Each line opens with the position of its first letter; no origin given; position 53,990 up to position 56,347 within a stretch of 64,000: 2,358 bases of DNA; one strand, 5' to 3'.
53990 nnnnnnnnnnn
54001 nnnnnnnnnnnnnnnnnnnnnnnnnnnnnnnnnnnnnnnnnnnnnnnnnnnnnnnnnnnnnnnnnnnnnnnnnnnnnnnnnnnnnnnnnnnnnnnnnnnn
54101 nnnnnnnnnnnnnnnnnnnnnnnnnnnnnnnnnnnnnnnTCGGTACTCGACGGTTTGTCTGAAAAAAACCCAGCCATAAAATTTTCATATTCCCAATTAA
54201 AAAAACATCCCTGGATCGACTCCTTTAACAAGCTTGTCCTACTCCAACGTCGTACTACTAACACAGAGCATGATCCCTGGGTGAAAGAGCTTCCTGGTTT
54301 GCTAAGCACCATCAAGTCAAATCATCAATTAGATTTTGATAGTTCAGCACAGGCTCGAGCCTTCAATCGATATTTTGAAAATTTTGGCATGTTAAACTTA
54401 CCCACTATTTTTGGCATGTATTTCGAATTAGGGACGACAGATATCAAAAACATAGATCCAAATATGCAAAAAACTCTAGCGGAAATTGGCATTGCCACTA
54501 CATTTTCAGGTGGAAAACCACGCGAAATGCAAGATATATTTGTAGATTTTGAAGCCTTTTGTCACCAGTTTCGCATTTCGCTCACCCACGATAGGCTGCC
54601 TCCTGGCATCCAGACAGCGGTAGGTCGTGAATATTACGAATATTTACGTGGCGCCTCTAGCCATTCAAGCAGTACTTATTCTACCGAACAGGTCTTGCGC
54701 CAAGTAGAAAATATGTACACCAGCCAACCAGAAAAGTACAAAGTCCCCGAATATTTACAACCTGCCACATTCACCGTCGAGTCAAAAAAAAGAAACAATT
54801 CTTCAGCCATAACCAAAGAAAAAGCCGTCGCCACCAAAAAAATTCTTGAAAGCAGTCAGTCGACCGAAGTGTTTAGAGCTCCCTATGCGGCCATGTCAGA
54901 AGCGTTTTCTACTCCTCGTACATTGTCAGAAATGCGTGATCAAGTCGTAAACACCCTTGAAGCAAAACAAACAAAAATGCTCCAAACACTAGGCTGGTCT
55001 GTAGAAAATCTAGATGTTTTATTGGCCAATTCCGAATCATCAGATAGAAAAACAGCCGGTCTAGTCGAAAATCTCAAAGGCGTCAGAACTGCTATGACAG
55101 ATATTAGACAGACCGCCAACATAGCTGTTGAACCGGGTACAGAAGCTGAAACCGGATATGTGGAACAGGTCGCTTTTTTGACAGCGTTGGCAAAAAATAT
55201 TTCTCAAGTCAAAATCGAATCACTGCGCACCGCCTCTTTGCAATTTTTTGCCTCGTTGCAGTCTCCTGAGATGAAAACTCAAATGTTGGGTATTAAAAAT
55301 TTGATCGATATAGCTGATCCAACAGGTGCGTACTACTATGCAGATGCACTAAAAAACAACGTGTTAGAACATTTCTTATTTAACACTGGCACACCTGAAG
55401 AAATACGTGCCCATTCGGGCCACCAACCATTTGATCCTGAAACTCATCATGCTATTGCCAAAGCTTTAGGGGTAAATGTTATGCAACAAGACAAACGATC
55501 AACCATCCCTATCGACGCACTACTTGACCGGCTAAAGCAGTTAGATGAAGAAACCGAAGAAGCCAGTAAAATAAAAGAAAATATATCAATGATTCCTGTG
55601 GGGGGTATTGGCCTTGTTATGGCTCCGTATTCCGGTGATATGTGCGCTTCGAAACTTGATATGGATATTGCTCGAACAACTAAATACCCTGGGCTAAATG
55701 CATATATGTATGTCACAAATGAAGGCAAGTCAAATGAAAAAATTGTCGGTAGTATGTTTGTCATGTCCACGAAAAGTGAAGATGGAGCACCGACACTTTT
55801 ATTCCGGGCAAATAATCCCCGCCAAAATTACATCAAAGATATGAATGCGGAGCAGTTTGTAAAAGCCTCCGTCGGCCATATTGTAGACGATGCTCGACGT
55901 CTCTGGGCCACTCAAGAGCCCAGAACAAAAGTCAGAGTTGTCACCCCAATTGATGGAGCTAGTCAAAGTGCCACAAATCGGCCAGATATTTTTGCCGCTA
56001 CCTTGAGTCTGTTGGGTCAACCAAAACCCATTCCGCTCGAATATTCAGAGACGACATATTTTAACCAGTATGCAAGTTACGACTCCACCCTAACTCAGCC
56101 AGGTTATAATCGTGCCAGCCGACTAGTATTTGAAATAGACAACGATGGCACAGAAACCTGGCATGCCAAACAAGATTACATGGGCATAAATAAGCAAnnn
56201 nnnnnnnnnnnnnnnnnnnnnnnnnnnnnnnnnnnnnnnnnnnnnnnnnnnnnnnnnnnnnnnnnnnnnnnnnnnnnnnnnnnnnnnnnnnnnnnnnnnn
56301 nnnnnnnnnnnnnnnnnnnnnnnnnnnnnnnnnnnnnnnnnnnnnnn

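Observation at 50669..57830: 2096-aa giant cytoplasmic ORF with a small acidic partner gene upstream and a small ORF downstream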

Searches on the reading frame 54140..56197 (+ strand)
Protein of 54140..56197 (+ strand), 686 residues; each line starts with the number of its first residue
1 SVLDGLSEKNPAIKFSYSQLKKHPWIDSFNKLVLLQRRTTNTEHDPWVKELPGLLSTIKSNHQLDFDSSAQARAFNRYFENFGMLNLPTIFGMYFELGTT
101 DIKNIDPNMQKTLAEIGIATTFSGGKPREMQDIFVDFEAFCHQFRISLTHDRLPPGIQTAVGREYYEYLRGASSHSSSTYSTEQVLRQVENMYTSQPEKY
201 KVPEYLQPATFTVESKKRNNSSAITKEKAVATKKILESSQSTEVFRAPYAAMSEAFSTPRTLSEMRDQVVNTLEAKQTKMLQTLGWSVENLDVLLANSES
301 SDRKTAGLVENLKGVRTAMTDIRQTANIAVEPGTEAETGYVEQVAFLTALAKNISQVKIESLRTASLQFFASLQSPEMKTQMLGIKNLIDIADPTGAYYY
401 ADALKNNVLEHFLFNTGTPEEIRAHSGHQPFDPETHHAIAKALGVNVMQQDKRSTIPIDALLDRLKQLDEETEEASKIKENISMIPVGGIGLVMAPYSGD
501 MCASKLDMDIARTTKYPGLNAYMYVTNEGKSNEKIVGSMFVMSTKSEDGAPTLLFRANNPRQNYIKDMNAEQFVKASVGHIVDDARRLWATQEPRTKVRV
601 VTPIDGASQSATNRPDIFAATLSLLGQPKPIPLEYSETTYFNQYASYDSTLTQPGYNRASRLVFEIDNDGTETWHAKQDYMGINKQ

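Call 50: find_homologous_proteins(query=A3, max_evalue=0.00001)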
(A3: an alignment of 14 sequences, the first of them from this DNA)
Query A3 (14 sequences): 8000 candidates shared short words with the query, none scored E <= 0.00001.

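Call 64: predict_structure(alignment_id=A3)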
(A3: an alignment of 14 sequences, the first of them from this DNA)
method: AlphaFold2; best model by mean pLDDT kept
length: 686 residues; sequences in the alignment: 14
mean_pLDDT: 80.1   pTM: 0.68
mean pLDDT of the five models: 80.1, 79.3, 78.0, 77.4, 76.3
residues with pLDDT >= 90: 167; 70-90: 385; 50-70: 104; < 50: 30
segments of 3 or more residues with pLDDT < 50: 174-177, 332-334, 414-416, 449-455, 653-655, 679-686
pLDDT, mean of each block of 10 residues (from residue 1): 77 83 84 73 72 80 77 87 85 87 85 91 86 91 89 89 88 57 90 89 95 75 75 80 72 70 64 82 91 84 86 91 74 52 85 86 85 73 65 70 71 57 66 81 66 54 75 66 94 88 83 86 89 87 95 93 82 93 97 95 71 83 84 91 80 59 95 75 39
secondary structure, 60 per line:
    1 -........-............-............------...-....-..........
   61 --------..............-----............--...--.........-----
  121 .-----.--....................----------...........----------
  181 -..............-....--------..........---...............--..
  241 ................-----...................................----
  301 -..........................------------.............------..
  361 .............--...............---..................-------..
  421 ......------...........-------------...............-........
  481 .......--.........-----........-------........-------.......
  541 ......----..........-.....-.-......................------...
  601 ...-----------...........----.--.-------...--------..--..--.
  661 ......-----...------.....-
elements in order (helices of 4 or more, strands of 3 or more residues): H2-9 H11-22 H24-35 H46-49 H51-60 H69-82 H88-99 H107-115 H130-149 H160-170 H182-195 H197-200 E209-218 H222-236 H239-256 H262-296 H302-327 H340-352 H359-373 H376-390 H394-411 H419-426 H433-443 H457-471 E473-487 H490-498 H504-511 E519-526 E534-546 E551-560 H562-566 H570-591 E598-603 H615-625 E660-666 E672-674 H681-685

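Call 102: fold_search(model_id=the predicted structure, library=pdb)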
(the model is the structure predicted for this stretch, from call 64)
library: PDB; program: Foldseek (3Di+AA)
matches with E <= 10: 620; with E <= 0.001: 0
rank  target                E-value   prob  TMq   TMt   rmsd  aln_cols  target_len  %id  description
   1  6rwb_A                5.0e-02  0.12  0.06  0.03  45.5       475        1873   11  Cryo-EM structure of Yersinia pseudotuberculosis TcaA-TcaB (released 2019-10-23)
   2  9g71_A                1.0e-01  0.35  0.11  0.18  29.0       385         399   10  Cryo-EM structure of TTYH2 in complex with lipids in GDN (released 2025-05-21)
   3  6xz6_A                1.3e-01  0.51  0.09  0.25  20.5       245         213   14  Structure of the trypanosome brucei factor H receptor bound to domain D5 of bovine factor H (released 2020-03-25)
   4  5zgn_C                1.9e-01  0.80  0.13  0.44   9.9       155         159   15  The crystal structure of KacTA-DNA complex (released 2019-04-03)
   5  4e40                  2.2e-01  0.41  0.10  0.25  30.0       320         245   10  The haptoglobin-hemoglobin receptor of Trypanosoma congolense (released 2013-01-16)
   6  4phq_B                2.4e-01  0.16  0.08  0.18  28.9       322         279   14  ClyA CC6/264 ox (6-303) (released 2014-09-24)
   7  6sue_A                2.5e-01  0.06  0.07  0.03  48.6       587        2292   12  Structure of Photorhabdus luminescens Tc holotoxin pore, Mutation TccC3-D651A (released 2019-11-06)
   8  6nbe_N                3.4e-01  0.38  0.13  0.33   9.6       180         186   10  Ternary Complex of Ac-Alpha-Actin with Profilin and CoA-NAA80 (released 2020-04-15)
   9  7zet_A                3.6e-01  0.07  0.07  0.11  26.8       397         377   11  Crystal structure of human Clusterin, crystal form I (released 2023-10-11)
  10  5azs_A                3.9e-01  0.11  0.08  0.12  30.7       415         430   13  Crystal structure of a membrane protein from Pseudomonas aeruginosa (released 2016-06-08)
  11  5vju                  4.3e-01  0.66  0.10  0.32  22.9       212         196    8  De Novo Photosynthetic Reaction Center Protein Variant Equipped with His-Tyr H-bond, Heme B, and Cd(II) ions (released 2018-04-25)
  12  1qoy                  4.3e-01  0.23  0.09  0.18  27.2       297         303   13  E.coli Hemolysin E (HlyE, ClyA, SheA) (released 2000-01-23)
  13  6ee1_D                4.3e-01  0.11  0.11  0.10  28.6       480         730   11  Crystal structure of Mycobacterium tuberculosis ICL2 in complex with acetyl-CoA (released 2019-08-14)
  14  9ddm_C                4.3e-01  0.10  0.05  0.16  30.1       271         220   11  E. coli TolAQR conformation I (released 2025-07-09)
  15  4pho_B                4.4e-01  0.13  0.08  0.17  28.5       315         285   14  ClyA CC6/264 ox (2-303) (released 2014-09-24)
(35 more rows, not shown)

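Call 107: search_protein_families(library=pfam, alignment_id=A3, max_evalue=5)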
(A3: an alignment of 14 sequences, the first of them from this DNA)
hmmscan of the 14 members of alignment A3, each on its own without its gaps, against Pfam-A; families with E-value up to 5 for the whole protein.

A. member 1, seq(686 aa): 1 family
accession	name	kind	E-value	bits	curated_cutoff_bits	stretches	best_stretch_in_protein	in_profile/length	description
PF08915.16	tRNA-Thr_ED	-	0.0089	16.6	30.2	1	194-286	25-117/137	Archaea-specific editing domain of threonyl-tRNA synthetase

B. families by the number of members that match (of 14 scanned): 13 families
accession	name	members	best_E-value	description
PF12626.12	PolyA_pol_arg_C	1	0.0088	Polymerase A arginine-rich C-terminus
PF08915.16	tRNA-Thr_ED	1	0.0089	Archaea-specific editing domain of threonyl-tRNA synthetase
PF09728.14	Taxilin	1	0.034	Myosin-like coiled-coil protein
PF20685.2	GCP5-Mod21_C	1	0.068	Gamma-Tubulin ring complex non-core subunit mod21, C-terminal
PF13554.12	Phage_tail_terminator_5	1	0.082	Phage tail terminator protein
PF11989.14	Dsl1_C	1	0.11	Retrograde transport protein Dsl1 C terminal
PF24901.1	HTH_MCM7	1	0.11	DNA replication licensing factor MCM7, winged helix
PF02650.20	HTH_WhiA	1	0.15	WhiA C-terminal HTH domain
PF23785.1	DUF7171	1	0.16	Protein of unknown function (DUF7171)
PF01857.25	RB_B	1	0.56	Retinoblastoma-associated protein B domain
PF23339.1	PTHB1_CtH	1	0.87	PTHB1 C-terminal helix bundle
PF19903.4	DUF6376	1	3.3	Family of unknown function (DUF6376)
PF10036.14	RLL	1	4.5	RNA transcription, translation and transport factor protein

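Call 112: search_solved_structures(query=A3, max_evalue=1)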
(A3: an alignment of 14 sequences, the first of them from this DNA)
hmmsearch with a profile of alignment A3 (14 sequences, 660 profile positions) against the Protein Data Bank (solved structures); distinct sequences matched with E-value up to 1: 4.
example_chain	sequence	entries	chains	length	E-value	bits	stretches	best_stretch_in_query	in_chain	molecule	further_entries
6nyi_A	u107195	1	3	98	0.28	12.8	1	277-360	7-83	Design construct XXA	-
6nz1_A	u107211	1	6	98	0.51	11.9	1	277-360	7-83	Design construct XXA_GVDQ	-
8wy1_A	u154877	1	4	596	0.69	11.5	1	133-275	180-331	Glycosyltransferase 36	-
2d3e_A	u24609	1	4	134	0.87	11.2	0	278-369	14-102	General control protein GCN4 and Tropomyosin 1 alpha chain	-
